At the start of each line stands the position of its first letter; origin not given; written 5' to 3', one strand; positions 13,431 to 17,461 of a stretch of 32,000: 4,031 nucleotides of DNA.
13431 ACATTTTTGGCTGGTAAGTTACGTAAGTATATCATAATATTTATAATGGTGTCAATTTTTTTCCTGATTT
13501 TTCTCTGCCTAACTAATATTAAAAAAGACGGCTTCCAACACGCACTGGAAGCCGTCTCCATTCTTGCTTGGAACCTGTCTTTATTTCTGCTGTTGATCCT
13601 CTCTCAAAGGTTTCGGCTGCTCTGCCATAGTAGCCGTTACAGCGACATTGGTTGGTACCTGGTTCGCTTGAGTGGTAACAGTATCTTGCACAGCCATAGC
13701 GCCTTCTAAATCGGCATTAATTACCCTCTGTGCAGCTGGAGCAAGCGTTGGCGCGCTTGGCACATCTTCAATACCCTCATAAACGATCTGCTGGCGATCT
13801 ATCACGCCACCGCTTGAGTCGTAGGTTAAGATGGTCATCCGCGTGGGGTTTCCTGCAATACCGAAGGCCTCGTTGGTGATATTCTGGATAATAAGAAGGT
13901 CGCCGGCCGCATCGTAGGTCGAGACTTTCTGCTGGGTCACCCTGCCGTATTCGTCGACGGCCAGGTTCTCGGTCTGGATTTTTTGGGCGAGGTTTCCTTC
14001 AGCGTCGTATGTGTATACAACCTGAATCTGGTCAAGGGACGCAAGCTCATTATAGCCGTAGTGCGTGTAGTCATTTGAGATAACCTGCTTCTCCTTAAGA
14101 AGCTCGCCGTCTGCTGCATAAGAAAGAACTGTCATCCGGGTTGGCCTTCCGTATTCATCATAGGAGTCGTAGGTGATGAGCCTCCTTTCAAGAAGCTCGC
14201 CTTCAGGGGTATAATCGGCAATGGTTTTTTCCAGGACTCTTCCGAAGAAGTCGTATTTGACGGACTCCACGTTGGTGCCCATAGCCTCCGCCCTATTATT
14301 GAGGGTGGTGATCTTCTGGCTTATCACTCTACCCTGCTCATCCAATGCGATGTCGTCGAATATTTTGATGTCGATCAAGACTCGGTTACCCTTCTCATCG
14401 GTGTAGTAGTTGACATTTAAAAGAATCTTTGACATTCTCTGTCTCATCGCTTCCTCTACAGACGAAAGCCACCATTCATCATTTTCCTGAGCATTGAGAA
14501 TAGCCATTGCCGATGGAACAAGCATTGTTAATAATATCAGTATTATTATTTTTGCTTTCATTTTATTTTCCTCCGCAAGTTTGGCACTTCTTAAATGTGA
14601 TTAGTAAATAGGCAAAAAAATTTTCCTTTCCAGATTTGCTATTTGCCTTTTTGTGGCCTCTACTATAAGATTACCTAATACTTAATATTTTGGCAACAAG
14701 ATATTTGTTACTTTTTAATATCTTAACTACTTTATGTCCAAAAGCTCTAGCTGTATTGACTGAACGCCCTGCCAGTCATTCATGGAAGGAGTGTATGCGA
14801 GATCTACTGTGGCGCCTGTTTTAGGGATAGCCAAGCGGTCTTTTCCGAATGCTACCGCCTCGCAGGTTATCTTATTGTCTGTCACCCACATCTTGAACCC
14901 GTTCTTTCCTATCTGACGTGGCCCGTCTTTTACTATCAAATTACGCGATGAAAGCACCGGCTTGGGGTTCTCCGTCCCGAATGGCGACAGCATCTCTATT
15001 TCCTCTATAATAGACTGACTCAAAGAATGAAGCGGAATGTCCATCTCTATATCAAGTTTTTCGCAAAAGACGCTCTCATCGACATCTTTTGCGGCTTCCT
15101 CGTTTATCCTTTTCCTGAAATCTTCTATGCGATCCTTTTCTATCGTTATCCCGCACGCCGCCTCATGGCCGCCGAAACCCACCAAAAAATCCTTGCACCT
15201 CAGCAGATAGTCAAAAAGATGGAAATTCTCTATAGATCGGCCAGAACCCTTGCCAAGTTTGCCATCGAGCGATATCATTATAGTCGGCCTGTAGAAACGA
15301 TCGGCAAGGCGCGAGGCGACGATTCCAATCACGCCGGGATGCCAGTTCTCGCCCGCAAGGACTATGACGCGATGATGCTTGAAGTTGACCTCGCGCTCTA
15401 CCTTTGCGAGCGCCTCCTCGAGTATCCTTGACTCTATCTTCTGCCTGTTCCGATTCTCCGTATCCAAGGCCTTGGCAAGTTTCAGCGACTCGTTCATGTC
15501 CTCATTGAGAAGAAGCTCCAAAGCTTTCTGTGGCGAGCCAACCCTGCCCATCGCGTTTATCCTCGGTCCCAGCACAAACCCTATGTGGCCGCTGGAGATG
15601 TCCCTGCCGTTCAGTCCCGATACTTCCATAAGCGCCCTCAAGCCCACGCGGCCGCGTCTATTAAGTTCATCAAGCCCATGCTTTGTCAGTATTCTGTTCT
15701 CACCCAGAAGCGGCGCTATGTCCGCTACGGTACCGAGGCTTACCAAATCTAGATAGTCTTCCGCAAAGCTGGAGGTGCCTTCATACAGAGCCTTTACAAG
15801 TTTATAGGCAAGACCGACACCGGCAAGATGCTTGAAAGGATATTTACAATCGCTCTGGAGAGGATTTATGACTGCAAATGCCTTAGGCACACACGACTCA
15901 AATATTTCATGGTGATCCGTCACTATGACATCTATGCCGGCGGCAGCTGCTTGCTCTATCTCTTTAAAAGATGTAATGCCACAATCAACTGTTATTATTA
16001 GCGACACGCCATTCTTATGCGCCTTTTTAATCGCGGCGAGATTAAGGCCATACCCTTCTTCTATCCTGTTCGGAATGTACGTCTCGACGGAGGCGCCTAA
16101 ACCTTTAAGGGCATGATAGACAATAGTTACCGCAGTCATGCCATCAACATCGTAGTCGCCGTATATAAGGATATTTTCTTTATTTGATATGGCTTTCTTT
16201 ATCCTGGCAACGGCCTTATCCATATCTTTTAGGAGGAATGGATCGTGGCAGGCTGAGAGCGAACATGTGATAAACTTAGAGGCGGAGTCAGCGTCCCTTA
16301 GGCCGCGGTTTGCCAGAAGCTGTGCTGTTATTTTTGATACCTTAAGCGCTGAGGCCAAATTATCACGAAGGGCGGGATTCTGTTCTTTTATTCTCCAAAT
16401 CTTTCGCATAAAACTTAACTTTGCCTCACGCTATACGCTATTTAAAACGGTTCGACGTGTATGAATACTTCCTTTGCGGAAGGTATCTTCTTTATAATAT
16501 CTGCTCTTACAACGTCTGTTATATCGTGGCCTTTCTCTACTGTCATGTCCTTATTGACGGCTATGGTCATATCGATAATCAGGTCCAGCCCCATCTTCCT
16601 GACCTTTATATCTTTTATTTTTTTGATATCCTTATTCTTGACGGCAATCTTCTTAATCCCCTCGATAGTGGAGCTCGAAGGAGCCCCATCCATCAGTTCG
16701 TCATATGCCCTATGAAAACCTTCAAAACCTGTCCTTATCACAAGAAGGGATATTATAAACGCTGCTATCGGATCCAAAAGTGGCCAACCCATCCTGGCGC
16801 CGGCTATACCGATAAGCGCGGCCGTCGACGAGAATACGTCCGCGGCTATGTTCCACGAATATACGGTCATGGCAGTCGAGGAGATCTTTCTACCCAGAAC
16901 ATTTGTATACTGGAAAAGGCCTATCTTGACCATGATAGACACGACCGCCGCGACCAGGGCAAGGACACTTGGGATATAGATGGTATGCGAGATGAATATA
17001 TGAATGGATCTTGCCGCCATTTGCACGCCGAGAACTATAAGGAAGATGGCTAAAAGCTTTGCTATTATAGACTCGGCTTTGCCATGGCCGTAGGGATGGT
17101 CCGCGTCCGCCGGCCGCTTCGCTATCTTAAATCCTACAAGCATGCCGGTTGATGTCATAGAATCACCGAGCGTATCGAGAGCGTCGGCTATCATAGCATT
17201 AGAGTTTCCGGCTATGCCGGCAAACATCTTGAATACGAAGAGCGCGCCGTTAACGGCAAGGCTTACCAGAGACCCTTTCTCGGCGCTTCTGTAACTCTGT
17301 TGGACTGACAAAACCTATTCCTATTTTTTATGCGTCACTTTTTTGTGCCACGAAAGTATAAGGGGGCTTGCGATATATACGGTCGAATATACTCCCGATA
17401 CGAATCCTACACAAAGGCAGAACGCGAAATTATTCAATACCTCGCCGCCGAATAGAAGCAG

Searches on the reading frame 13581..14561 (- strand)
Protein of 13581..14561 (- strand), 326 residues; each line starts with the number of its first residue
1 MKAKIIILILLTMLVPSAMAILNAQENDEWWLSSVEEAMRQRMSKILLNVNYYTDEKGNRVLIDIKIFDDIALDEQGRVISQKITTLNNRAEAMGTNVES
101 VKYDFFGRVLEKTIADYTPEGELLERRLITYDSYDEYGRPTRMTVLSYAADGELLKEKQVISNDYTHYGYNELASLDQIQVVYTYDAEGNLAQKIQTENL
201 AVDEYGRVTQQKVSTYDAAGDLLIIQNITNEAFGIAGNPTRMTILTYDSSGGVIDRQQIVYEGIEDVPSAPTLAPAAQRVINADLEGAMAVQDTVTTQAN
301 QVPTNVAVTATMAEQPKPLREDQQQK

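Call 3: search_protein_families(library=pfam, proteins=[window:13581-14561:-], max_evalue=1)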
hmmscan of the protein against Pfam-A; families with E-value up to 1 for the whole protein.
window:13581-14561:- (326 aa): 3 families
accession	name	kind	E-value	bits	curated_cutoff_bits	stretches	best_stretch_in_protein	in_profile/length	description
PF05593.20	RHS_repeat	-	0.0021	18.8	22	0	181-193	18-30/38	RHS Repeat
PF07661.19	MORN_2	-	0.14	12.9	29.6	0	182-199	5-22/22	MORN repeat variant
PF16475.10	DUF5052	-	0.27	11.3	29.4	0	180-221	38-74/199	Domain of unknown function (DUF5052)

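Call 4: search_protein_families(library=ncbifam, proteins=[window:13581-14561:-], max_evalue=1)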
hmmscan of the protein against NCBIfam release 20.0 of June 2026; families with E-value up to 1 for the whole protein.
window:13581-14561:- (326 aa): 2 families
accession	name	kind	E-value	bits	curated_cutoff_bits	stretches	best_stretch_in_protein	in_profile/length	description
TIGR01643.1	YD_repeat_2x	repeat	8.2e-05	23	15.8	0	181-192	18-29/42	YD repeat-containing protein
TIGR02922.1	TIGR02922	hypoth_equivalog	0.032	14.3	64.95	1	176-208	5-35/67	TIGR02922 family protein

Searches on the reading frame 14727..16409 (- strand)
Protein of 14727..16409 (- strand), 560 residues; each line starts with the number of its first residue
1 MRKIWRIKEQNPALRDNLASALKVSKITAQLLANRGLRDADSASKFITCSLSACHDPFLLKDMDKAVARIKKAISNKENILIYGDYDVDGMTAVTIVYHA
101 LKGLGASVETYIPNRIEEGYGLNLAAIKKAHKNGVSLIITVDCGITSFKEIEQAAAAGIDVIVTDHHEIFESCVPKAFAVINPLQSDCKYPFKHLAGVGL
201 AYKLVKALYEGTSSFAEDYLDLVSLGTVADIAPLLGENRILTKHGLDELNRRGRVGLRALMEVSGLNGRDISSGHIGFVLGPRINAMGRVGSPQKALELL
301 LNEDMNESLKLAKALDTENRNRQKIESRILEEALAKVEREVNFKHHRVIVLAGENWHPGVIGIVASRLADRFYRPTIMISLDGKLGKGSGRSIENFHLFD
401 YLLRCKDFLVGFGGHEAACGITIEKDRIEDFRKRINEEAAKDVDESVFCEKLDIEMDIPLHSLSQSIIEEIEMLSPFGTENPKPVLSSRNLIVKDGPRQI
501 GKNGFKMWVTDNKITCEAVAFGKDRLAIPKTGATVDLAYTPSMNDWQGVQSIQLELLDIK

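Call 25: search_protein_families(library=pfam, proteins=[window:14727-16409:-], max_evalue=0.0001)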
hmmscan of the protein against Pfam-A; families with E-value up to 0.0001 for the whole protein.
window:14727-16409:- (560 aa): 3 families
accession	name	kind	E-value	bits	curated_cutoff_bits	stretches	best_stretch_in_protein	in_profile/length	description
PF01368.27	DHH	-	1.7e-29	103.1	28.1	1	79-227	1-125/125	DHH family, N-terminal domain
PF17768.7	RecJ_OB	-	3.1e-23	82.3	27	1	454-558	1-107/107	RecJ OB domain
PF02272.25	DHHA1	-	4.6e-15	56.4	25.9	1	347-440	3-101/102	DHHA1 domain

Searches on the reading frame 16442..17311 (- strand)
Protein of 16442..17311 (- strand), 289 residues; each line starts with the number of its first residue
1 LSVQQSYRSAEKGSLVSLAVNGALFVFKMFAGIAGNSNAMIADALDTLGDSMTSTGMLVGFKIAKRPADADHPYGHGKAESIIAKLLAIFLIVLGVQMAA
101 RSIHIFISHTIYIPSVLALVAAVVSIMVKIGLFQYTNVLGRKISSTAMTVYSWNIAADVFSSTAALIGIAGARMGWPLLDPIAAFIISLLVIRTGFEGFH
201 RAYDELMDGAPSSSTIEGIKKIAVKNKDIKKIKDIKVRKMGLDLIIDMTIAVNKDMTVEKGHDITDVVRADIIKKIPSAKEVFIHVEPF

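Call 25: search_protein_families(library=pfam, proteins=[window:16442-17311:-], max_evalue=0.0001)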
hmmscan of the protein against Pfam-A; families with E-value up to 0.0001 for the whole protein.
window:16442-17311:- (289 aa): 2 families
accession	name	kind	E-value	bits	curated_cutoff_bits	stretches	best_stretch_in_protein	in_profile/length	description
PF01545.26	Cation_efflux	-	9.7e-40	136.9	26.6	1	15-207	2-198/198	Cation efflux family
PF16916.11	ZT_dimer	-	4.7e-18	65.4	26.7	1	211-289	1-78/78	Dimerisation domain of Zinc Transporter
